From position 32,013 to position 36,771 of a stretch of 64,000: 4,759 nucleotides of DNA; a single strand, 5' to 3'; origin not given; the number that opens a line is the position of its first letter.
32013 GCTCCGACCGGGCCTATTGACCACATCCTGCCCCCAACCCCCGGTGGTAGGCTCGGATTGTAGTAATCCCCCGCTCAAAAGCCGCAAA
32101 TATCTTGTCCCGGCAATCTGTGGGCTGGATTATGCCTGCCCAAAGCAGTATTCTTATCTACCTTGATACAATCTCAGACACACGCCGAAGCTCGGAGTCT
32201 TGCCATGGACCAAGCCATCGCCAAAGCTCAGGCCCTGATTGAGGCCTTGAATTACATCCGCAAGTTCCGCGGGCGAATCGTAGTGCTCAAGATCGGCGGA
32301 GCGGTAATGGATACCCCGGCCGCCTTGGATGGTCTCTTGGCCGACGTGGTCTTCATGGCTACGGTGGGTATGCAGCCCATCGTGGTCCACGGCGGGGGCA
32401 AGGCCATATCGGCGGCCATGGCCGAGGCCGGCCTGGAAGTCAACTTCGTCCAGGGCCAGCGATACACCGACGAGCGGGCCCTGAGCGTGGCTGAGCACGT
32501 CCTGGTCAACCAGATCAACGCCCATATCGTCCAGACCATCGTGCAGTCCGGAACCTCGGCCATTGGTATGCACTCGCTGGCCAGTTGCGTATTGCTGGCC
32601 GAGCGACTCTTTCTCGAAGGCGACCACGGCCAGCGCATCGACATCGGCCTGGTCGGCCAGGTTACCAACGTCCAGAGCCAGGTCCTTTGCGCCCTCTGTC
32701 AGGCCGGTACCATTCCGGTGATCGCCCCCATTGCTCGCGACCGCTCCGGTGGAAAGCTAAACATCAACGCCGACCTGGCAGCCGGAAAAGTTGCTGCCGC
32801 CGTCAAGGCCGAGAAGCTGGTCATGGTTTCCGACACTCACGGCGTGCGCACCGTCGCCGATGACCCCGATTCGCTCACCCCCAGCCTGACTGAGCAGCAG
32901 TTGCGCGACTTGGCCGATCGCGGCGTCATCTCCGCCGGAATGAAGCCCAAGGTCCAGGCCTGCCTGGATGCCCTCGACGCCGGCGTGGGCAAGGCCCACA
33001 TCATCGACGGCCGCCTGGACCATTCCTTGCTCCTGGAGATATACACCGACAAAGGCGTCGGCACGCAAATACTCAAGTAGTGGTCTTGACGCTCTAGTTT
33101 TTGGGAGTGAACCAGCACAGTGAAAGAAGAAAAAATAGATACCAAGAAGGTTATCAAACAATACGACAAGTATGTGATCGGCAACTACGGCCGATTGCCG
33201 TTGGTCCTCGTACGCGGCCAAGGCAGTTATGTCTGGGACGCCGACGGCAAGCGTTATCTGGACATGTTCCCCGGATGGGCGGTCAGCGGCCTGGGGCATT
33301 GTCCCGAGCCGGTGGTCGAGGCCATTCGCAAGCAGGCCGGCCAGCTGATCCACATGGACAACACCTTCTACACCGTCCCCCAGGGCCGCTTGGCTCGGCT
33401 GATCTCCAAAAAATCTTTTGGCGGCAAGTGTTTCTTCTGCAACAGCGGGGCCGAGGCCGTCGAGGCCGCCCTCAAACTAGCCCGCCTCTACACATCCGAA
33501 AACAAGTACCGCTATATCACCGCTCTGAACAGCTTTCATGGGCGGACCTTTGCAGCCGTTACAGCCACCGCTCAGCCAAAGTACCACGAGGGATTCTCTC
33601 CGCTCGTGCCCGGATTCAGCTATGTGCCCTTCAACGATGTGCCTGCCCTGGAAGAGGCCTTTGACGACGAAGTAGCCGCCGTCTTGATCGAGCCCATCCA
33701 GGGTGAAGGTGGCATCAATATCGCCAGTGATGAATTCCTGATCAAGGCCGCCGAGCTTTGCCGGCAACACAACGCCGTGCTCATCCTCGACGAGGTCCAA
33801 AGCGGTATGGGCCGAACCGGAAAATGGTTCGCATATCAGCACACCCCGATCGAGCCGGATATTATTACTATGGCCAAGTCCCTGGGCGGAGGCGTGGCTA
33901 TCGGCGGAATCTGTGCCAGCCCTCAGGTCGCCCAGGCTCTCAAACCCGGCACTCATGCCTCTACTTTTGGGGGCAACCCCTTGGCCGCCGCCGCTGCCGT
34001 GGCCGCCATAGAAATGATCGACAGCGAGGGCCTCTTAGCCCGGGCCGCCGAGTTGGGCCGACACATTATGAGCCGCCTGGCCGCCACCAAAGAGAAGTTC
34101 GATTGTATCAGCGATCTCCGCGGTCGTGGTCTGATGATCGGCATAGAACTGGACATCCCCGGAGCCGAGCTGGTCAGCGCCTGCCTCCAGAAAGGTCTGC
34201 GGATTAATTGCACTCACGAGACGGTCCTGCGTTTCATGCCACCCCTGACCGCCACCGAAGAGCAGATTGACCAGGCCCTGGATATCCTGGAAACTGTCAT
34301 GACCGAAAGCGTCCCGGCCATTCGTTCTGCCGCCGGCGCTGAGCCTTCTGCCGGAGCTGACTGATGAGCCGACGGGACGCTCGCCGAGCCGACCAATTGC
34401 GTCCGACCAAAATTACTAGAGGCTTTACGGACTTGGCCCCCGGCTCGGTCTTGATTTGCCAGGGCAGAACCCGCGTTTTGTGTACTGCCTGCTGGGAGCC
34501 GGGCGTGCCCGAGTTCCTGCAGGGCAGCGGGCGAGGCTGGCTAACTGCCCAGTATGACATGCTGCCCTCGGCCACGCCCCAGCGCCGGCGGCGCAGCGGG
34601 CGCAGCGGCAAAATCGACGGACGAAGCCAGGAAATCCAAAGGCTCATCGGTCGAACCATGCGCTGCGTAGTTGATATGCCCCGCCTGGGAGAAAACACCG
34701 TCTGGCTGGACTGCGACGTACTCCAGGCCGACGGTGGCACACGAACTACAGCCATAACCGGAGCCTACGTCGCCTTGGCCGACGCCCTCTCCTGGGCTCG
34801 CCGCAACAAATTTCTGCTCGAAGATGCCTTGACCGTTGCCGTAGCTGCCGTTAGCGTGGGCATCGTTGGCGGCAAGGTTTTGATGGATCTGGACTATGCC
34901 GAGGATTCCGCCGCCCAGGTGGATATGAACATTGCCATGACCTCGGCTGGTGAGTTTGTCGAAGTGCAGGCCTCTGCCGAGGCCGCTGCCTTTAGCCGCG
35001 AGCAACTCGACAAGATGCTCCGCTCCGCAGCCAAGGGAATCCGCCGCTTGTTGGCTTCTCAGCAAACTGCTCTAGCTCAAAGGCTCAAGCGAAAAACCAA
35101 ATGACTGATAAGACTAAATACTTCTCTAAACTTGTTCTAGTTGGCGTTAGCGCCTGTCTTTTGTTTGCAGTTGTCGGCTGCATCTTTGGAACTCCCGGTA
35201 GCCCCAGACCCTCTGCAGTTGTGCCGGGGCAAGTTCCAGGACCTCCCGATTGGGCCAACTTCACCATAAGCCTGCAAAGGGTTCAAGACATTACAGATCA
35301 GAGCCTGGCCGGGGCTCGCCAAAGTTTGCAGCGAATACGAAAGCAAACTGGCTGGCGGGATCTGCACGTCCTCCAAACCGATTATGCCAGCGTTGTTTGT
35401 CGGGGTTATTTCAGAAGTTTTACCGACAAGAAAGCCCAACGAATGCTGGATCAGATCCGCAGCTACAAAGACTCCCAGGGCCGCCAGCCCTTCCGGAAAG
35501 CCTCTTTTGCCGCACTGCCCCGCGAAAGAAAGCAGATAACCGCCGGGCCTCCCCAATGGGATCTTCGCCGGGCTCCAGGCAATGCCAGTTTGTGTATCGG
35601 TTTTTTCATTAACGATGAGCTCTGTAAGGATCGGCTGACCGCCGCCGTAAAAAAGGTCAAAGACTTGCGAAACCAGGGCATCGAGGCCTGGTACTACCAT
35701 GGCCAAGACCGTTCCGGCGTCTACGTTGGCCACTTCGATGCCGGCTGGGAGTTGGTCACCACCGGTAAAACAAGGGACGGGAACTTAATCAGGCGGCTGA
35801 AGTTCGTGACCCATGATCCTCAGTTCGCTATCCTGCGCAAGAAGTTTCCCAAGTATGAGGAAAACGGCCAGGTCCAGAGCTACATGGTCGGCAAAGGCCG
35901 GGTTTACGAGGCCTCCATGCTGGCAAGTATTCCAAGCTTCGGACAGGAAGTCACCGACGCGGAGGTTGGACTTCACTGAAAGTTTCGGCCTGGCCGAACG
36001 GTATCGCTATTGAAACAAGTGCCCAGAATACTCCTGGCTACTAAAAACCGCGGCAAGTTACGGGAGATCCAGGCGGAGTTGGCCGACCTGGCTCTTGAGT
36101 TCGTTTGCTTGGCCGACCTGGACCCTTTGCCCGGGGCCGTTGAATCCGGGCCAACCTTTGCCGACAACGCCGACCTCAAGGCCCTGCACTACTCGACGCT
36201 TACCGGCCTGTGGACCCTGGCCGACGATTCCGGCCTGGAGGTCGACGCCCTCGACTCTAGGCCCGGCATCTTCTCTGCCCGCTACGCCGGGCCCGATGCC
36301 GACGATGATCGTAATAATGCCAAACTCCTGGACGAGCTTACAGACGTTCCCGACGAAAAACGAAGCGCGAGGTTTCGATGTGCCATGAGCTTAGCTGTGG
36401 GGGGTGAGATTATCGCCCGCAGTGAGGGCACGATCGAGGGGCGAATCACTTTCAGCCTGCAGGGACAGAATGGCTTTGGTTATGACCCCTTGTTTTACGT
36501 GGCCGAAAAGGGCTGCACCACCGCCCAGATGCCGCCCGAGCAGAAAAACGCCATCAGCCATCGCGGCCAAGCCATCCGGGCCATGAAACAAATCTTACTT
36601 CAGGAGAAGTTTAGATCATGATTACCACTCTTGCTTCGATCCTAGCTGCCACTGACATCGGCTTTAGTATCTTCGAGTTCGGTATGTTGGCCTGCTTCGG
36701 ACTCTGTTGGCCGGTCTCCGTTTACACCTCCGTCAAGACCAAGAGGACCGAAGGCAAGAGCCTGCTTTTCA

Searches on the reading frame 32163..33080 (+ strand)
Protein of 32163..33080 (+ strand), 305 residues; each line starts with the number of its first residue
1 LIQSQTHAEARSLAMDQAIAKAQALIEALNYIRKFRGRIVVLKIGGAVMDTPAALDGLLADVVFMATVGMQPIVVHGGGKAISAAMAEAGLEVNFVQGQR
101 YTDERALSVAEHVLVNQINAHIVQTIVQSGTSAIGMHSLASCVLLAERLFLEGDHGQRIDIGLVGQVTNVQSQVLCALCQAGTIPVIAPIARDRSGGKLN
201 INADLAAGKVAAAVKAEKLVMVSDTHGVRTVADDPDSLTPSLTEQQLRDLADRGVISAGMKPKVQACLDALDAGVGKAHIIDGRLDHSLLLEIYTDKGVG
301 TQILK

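Call 74: search_protein_families(library=pfam, proteins=[window:32163-33080:+], max_evalue=0.0001)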
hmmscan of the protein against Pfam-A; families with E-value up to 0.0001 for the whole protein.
window:32163-33080:+ (305 aa): 1 family
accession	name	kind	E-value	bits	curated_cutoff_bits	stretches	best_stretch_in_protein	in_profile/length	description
PF00696.33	AA_kinase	-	1.3e-40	140.1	24.9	1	39-282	2-234/234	Amino acid kinase family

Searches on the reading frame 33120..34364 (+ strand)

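Call 74: search_protein_families(library=pfam, proteins=[window:33120-34364:+], max_evalue=0.0001)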
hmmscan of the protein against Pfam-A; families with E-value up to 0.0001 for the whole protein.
window:33120-34364:+ (414 aa): 2 families
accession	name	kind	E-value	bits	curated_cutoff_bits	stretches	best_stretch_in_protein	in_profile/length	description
PF00202.27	Aminotran_3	-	3.5e-119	398.5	30.5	1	23-393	6-402/403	Aminotransferase class-III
PF00155.27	Aminotran_1_2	-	6.9e-06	25.9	19.7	1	169-388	118-359/361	Aminotransferase class I and II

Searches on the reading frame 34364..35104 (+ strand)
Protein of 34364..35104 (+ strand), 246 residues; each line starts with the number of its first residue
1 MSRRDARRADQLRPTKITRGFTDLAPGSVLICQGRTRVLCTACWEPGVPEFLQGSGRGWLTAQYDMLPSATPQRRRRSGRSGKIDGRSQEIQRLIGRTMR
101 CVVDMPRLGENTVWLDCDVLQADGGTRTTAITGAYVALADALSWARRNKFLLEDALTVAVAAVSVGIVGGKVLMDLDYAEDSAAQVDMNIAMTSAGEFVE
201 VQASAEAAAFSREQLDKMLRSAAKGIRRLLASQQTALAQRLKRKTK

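Call 75: search_protein_families(library=pfam, proteins=[window:34364-35104:+], max_evalue=0.0001)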
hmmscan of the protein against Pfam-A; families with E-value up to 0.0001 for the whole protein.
window:34364-35104:+ (246 aa): 2 families
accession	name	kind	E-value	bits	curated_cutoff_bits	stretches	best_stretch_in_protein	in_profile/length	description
PF01138.27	RNase_PH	-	1.8e-26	93.5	25.5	1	11-141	1-127/130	3' exoribonuclease family, domain 1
PF03725.20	RNase_PH_C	-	3.6e-15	56.1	20.8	1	160-224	3-66/67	3' exoribonuclease family, domain 2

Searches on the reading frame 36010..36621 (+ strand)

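Call 75: search_protein_families(library=pfam, proteins=[window:36010-36621:+], max_evalue=0.0001)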
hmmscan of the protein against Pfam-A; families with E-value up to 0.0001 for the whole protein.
window:36010-36621:+ (203 aa): 1 family
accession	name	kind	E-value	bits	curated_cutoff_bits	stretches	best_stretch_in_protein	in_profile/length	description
PF01725.21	Ham1p_like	-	2e-61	207.5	22.5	1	7-194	1-185/186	Ham1 family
